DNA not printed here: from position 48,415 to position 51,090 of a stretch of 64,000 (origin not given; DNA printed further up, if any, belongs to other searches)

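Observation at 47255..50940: GH31 hydrolase paired with an anion:cation-symporter transporter suggests an acidic alpha-glycoside substrate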

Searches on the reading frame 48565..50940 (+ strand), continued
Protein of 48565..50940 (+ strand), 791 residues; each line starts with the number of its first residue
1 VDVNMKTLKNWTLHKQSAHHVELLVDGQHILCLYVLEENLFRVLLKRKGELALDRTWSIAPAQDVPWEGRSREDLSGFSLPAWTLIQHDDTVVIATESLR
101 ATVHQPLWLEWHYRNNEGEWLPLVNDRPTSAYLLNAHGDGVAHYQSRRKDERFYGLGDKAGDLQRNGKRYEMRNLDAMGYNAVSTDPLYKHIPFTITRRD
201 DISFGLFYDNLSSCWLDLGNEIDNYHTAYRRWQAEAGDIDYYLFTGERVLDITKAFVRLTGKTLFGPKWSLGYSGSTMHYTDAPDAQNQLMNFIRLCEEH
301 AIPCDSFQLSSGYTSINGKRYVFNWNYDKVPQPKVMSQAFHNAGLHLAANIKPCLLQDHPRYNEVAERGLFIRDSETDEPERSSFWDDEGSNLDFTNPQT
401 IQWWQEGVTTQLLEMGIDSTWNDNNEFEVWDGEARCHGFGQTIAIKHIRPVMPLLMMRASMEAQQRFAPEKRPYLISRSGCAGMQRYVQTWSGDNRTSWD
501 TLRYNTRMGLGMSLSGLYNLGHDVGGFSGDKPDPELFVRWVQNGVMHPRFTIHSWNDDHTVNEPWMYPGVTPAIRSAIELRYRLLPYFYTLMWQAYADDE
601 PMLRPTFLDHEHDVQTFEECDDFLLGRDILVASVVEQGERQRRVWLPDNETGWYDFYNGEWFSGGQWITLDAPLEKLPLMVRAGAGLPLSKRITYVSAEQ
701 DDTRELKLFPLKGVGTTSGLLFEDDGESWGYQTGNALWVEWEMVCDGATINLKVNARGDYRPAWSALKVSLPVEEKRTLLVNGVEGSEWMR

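Call 47: fold_search(model_id=the predicted structure, library=pdb)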
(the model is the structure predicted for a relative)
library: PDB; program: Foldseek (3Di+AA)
matches with E <= 10: 1694; with E <= 0.001: 599
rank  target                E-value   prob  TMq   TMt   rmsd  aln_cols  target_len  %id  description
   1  6jr6_A                1.5e-76  1.00  0.87  0.84   2.7       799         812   26  Flavobacterium johnsoniae GH31 dextranase, FjDex31A (released 2019-04-24)
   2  6jr8_A                5.4e-75  1.00  0.86  0.84   2.7       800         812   26  Flavobacterium johnsoniae GH31 dextranase, FjDex31A, mutant D412A complexed with isomaltotriose (released 2019-04-24)
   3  5hjr_A                1.3e-66  1.00  0.84  0.78   3.3       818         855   26  Murine endoplasmic reticulum alpha-glucosidase II with bound covalent intermediate (released 2016-07-27)
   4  5ief_A                2.3e-66  1.00  0.83  0.76   3.2       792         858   26  Murine endoplasmic reticulum alpha-glucosidase II with N-butyl-1-deoxynojirimycin (released 2016-07-27)
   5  5ieg_A                2.6e-66  1.00  0.82  0.76   3.8       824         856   25  Murine endoplasmic reticulum alpha-glucosidase II with N-9'-methoxynonyl-1-deoxynojirimycin. (released 2016-07-27)
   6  5hjo_A                2.9e-66  1.00  0.84  0.78   3.2       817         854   26  Murine endoplasmic reticulum alpha-glucosidase II with bound substrate analogue (released 2016-07-27)
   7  7k9n_A                3.2e-66  1.00  0.85  0.79   3.3       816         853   26  Co-crystal structure of alpha glucosidase with compound 2 (released 2021-09-29)
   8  5f0e_A                3.2e-66  1.00  0.84  0.77   3.3       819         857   26  Murine endoplasmic reticulum alpha-glucosidase II (released 2016-07-27)
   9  7k9q_C                3.9e-66  1.00  0.84  0.77   3.6       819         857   25  Co-crystal structure of alpha glucosidase with compound 4 (released 2021-09-29)
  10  7k9o_A                1.1e-65  1.00  0.85  0.78   3.3       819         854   25  Co-crystal structure of alpha glucosidase with compound 3 (released 2021-09-29)
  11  8d43_A                1.2e-65  1.00  0.83  0.76   4.4       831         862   24  Cryo-EM structure of human Kidney Glucosidase II (released 2022-11-16)
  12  4ba0                  1.4e-65  1.00  0.84  0.85   2.9       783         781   20  Crystal Structure of Agd31B, alpha-transglucosylase, complexed with 5F-alpha-GlcF (released 2012-11-14)
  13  7jty_A                1.5e-65  1.00  0.85  0.78   3.7       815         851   26  Co-crystal structure of alpha glucosidase with compound 1 (released 2021-10-13)
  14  7k9t_A                1.6e-65  1.00  0.84  0.78   3.7       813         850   26  Co-crystal structure of alpha glucosidase with compound 5 (released 2021-09-29)
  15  7k9n_C                2.2e-65  1.00  0.84  0.78   3.3       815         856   26  Co-crystal structure of alpha glucosidase with compound 2 (released 2021-09-29)
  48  2xvk                  7.0e-58  1.00  0.77  0.65   7.3       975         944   20  crystal structure of alpha-xylosidase (GH31) from Cellvibrio japonicus in complex with 5-fluoro-alpha-D-xylopyranosyl fl (released 2011-04-13)
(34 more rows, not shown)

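Call 51: find_encoding_contigs(protein=P0121, flank=10000, max_places=2)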
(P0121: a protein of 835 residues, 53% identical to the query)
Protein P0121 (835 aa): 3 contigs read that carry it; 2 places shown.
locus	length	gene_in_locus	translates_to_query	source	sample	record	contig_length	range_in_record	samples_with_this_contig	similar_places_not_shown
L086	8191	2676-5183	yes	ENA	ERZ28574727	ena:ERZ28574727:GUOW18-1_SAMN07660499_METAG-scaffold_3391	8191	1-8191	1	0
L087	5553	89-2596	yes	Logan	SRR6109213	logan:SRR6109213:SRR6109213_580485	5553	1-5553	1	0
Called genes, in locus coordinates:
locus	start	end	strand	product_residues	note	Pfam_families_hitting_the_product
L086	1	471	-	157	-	?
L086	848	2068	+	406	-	PF00155:Aminotran_1_2, PF01041:DegT_DnrJ_EryC1 (weak)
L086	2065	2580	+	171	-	PF09335:VTT_dom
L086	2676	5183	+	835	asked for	PF13802:Gal_mutarotas_2, PF01055:Glyco_hydro_31_2nd, PF21365:Glyco_hydro_31_3rd, PF17137:DUF5110 (faint)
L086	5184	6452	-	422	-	PF00089:Trypsin, PF13365:Trypsin_2, PF00595:PDZ (weak), PF13180:PDZ_2, PF17820:PDZ_6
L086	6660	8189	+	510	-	?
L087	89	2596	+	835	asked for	PF13802:Gal_mutarotas_2, PF01055:Glyco_hydro_31_2nd, PF21365:Glyco_hydro_31_3rd, PF17137:DUF5110 (faint)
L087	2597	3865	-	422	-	PF00089:Trypsin, PF13365:Trypsin_2, PF00595:PDZ (weak), PF13180:PDZ_2, PF17820:PDZ_6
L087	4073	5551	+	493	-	?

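Call 52: find_encoding_contigs(protein=P0123, flank=10000, max_places=2)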
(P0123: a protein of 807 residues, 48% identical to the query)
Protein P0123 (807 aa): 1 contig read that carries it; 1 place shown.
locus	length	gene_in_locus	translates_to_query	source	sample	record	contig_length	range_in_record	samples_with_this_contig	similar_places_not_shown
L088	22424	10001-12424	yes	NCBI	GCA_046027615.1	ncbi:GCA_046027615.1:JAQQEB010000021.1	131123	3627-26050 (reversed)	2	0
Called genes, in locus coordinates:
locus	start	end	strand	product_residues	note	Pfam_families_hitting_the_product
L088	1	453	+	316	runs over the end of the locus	PF01734:Patatin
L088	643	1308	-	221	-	PF00877:NLPC_P60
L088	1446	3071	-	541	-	PF00005:ABC_tran, PF00006:ATP-synt_ab (faint), PF01078:Mg_chelatase (faint), PF02463:SMC_N (weak), PF13191:AAA_16 (faint), PF13304:AAA_21 (weak), PF02463:SMC_N (weak), PF00005:ABC_tran, +5 more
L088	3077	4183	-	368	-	PF12911:OppC_N (weak), PF00528:BPD_transp_1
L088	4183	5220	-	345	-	PF00528:BPD_transp_1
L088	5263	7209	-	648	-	PF00496:SBP_bac_5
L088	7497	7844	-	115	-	-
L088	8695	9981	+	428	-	PF07690:MFS_1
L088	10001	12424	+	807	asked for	PF13802:Gal_mutarotas_2, PF01055:Glyco_hydro_31_2nd, PF21365:Glyco_hydro_31_3rd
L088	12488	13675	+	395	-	PF13609:Porin_4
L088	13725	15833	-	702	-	PF01032:FecCD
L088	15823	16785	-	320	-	PF01497:Peripla_BP_2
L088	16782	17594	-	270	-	PF00005:ABC_tran, PF02463:SMC_N (faint), PF13304:AAA_21 (faint)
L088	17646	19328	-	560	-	PF00005:ABC_tran, PF02463:SMC_N (faint)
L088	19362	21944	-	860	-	PF01804:Penicil_amidase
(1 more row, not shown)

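Call 53: find_encoding_contigs(protein=P0128, flank=10000, max_places=2)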
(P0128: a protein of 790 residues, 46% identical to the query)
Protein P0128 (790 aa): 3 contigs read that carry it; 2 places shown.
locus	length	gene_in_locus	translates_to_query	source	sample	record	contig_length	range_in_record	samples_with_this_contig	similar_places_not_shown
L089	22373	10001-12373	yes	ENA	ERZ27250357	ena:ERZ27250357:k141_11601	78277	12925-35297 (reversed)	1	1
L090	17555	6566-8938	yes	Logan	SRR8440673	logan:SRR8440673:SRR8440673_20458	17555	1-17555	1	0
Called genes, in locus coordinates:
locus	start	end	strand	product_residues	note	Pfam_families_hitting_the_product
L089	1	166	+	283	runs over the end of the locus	PF00215:OMPdecase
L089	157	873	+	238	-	PF00175:NAD_binding_1 (faint), PF10418:DHODB_Fe-S_bind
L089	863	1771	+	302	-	PF01180:DHO_dh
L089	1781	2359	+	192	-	PF00156:Pribosyltran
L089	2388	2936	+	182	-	PF02586:SRAP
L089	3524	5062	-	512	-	-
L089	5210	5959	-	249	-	PF07664:FeoB_C, PF07670:Gate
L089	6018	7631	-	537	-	PF00239:Resolvase, PF07508:Recombinase, PF13408:Zn_ribbon_recom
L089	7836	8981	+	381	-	PF13377:Peripla_BP_3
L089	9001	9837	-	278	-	PF02311:AraC_binding, PF07883:Cupin_2 (weak), PF00165:HTH_AraC, PF12833:HTH_18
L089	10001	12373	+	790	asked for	PF13802:Gal_mutarotas_2, PF01055:Glyco_hydro_31_2nd, PF21365:Glyco_hydro_31_3rd, PF17137:DUF5110 (weak)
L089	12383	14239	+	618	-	PF06202:GDE_C, PF22422:MGH1-like_GH (weak), PF01204:Trehalase (weak)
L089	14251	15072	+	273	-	PF02585:PIG-L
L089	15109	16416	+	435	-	PF07690:MFS_1, PF13347:MFS_2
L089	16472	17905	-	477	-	PF02614:UxaC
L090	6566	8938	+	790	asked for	PF13802:Gal_mutarotas_2, PF01055:Glyco_hydro_31_2nd, PF21365:Glyco_hydro_31_3rd, PF17137:DUF5110 (weak)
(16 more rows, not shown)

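Call 54: find_encoding_contigs(protein=P0126, flank=10000, max_places=2)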
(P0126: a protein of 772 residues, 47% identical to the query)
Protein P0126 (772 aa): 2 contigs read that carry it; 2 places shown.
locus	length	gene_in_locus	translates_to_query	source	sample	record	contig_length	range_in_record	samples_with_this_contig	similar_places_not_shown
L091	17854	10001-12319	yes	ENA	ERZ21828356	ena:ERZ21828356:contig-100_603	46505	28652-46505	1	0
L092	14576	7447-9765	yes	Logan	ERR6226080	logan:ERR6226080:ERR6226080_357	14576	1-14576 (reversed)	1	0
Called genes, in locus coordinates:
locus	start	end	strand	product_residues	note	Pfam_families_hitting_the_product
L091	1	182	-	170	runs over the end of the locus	-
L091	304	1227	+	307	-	PF03631:Virul_fac_BrkB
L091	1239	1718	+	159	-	PF04343:DUF488 (weak), PF22751:DUF488-N3a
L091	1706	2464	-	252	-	-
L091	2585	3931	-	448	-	PF01232:Mannitol_dh, PF08125:Mannitol_dh_C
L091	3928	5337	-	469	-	PF02614:UxaC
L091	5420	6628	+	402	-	PF02746:MR_MLE_N, PF13378:MR_MLE_C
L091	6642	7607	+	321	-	PF00294:PfkB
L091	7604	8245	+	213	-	PF01081:Aldolase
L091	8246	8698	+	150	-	PF04290:DctQ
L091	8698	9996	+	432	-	PF06808:DctM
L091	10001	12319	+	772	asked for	PF13802:Gal_mutarotas_2, PF01055:Glyco_hydro_31_2nd, PF21365:Glyco_hydro_31_3rd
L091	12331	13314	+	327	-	PF03480:DctP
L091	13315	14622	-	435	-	PF16683:TGase_elicitor (weak)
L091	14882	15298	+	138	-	PF07361:Cytochrom_B562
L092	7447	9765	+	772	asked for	PF13802:Gal_mutarotas_2, PF01055:Glyco_hydro_31_2nd, PF21365:Glyco_hydro_31_3rd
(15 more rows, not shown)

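Call 55: find_encoding_contigs(protein=P0134, flank=10000, max_places=2)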
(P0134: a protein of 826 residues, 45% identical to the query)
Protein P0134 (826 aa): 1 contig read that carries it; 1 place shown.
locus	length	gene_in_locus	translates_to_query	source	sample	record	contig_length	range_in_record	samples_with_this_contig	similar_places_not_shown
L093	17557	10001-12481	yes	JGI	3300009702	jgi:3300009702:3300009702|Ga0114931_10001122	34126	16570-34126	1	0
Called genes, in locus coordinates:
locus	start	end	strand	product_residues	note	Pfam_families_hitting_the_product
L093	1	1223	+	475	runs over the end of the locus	PF02614:UxaC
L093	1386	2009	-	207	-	-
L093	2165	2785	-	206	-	PF00702:Hydrolase, PF13419:HAD_2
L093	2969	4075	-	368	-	PF00480:ROK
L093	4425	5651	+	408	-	PF01547:SBP_bac_1, PF13416:SBP_bac_8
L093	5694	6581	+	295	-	PF00528:BPD_transp_1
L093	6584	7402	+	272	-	PF00528:BPD_transp_1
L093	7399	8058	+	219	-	PF02585:PIG-L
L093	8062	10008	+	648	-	-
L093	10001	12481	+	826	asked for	PF13802:Gal_mutarotas_2, PF01055:Glyco_hydro_31_2nd, PF21365:Glyco_hydro_31_3rd, PF17137:DUF5110 (weak)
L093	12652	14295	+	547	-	PF00342:PGI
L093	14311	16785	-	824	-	PF07690:MFS_1, PF13189:Cytidylate_kin2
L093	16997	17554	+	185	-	PF12867:DinB_2 (weak)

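Call 56: find_encoding_contigs(protein=P0163, flank=10000, max_places=2)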
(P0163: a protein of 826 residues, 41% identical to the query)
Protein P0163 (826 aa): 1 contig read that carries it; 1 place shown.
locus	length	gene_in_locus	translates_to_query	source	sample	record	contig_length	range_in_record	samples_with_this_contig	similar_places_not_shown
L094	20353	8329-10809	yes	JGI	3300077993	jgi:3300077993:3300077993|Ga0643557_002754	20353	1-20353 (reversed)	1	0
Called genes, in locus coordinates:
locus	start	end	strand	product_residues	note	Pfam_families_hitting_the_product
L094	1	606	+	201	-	?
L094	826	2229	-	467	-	PF01695:IstB_IS21, PF00437:T2SSE (faint), PF00308:Bac_DnaA (weak), PF10923:BrxC_BrxD (faint), PF13191:AAA_16 (faint), PF01695:IstB_IS21, PF00308:Bac_DnaA (weak), PF00004:AAA, +3 more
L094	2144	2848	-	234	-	PF07261:DnaB_2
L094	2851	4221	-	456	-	PF00772:DnaB, PF13481:AAA_25, PF03796:DnaB_C, PF06745:ATPase (weak)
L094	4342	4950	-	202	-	-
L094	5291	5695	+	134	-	PF14520:HHH_5 (weak), PF14229:DUF4332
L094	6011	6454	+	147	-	-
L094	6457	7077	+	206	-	-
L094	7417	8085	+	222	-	PF00072:Response_reg (weak), PF00486:Trans_reg_C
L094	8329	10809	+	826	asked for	PF13802:Gal_mutarotas_2, PF01055:Glyco_hydro_31_2nd, PF21365:Glyco_hydro_31_3rd, PF17137:DUF5110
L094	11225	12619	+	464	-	PF26686:DUF8575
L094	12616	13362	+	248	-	PF00702:Hydrolase, PF12710:HAD (weak), PF13419:HAD_2, PF13242:Hydrolase_like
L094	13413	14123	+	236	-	PF01553:Acyltransferase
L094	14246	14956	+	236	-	PF01553:Acyltransferase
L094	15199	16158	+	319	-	PF00226:DnaJ, PF01556:DnaJ_C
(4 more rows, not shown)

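Call 64: list_cluster_members(proteins=[P0122, P0123, P0125, P0126, P0128, P0148, P0167, P0174, P0227, P0249])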
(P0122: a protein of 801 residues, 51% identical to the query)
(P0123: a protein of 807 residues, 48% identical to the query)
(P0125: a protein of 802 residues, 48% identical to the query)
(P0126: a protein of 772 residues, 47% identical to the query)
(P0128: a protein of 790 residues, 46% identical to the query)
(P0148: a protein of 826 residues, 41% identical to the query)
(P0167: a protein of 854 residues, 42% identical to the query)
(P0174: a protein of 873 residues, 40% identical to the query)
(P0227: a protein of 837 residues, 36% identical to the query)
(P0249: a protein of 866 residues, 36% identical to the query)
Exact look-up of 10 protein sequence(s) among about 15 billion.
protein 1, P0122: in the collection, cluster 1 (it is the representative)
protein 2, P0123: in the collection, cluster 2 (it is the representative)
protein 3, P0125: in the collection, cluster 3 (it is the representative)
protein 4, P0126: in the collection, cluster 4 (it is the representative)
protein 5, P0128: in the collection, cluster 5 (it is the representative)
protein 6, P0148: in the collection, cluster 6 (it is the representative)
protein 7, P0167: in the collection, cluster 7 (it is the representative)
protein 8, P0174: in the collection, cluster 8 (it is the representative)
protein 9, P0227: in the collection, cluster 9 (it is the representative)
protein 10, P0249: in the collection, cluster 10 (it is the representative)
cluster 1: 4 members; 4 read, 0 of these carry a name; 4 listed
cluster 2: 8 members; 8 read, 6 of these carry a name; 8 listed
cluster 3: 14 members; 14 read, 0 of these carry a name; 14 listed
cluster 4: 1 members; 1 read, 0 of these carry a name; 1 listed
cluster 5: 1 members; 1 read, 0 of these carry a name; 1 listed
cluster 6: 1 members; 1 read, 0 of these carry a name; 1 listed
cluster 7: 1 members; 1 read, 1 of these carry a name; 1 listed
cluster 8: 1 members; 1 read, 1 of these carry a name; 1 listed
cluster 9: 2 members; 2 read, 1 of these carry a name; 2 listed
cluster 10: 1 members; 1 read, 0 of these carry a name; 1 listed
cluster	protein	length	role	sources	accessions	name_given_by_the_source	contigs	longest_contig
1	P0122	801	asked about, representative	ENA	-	-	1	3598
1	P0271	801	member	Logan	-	-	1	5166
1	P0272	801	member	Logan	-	-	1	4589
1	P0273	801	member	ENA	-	-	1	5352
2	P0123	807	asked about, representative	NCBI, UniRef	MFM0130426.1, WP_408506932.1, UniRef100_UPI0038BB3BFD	glycoside hydrolase family 31 protein [Paraburkholderia sediminicola] | glycoside hydrolase family 31 protein n=1 Tax=Paraburkholderia sediminicola TaxID=458836 ...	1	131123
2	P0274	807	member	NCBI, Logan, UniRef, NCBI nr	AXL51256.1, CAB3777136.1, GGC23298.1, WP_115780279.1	alpha-glucosidase [Paraburkholderia caffeinilytica] | Alpha-glucosidase n=1 Tax=Paraburkholderia caffeinilytica TaxID=1761016 ... | glycoside hydrolase family 31 protein [Paraburkholderia caffeinilytica]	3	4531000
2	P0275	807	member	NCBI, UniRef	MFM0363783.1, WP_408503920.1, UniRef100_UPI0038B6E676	glycoside hydrolase family 31 protein [Paraburkholderia sediminicola] | glycoside hydrolase family 31 protein n=1 Tax=Paraburkholderia sediminicola TaxID=458836 ...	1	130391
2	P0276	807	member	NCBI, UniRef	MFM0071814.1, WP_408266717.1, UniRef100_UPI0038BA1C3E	glycoside hydrolase family 31 protein [Paraburkholderia sediminicola] | glycoside hydrolase family 31 protein n=1 Tax=Paraburkholderia sediminicola TaxID=458836 ...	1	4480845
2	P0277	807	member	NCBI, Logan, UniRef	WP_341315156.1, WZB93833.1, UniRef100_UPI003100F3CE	glycoside hydrolase family 31 protein [Paraburkholderia sp. IMGN_8] | glycoside hydrolase family 31 protein n=1 Tax=Paraburkholderia sp. IMGN_8 TaxID=3136564 ...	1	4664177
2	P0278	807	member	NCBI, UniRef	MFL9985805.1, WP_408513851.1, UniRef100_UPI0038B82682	glycoside hydrolase family 31 protein [Paraburkholderia sediminicola] | glycoside hydrolase family 31 protein n=1 Tax=Paraburkholderia sediminicola TaxID=458836 ...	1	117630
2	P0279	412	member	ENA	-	-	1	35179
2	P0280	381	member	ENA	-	-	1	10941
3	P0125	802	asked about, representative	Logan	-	-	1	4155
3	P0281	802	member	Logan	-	-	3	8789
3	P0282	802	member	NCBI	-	-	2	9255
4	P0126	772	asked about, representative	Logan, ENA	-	-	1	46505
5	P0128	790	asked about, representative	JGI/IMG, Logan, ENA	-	-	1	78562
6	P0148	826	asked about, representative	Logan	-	-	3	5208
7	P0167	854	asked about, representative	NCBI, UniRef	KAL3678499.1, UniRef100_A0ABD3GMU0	hypothetical protein R1sor_021455 [Riccia sorocarpa] | Glycoside hydrolase family 31 N-terminal domain-containing protein n=1 Tax=Riccia ...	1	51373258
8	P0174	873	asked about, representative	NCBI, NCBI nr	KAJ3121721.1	hypothetical protein HK098_003453 [Nowakowskiella sp. JEL0407]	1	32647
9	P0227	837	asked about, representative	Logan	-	-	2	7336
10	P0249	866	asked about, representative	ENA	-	-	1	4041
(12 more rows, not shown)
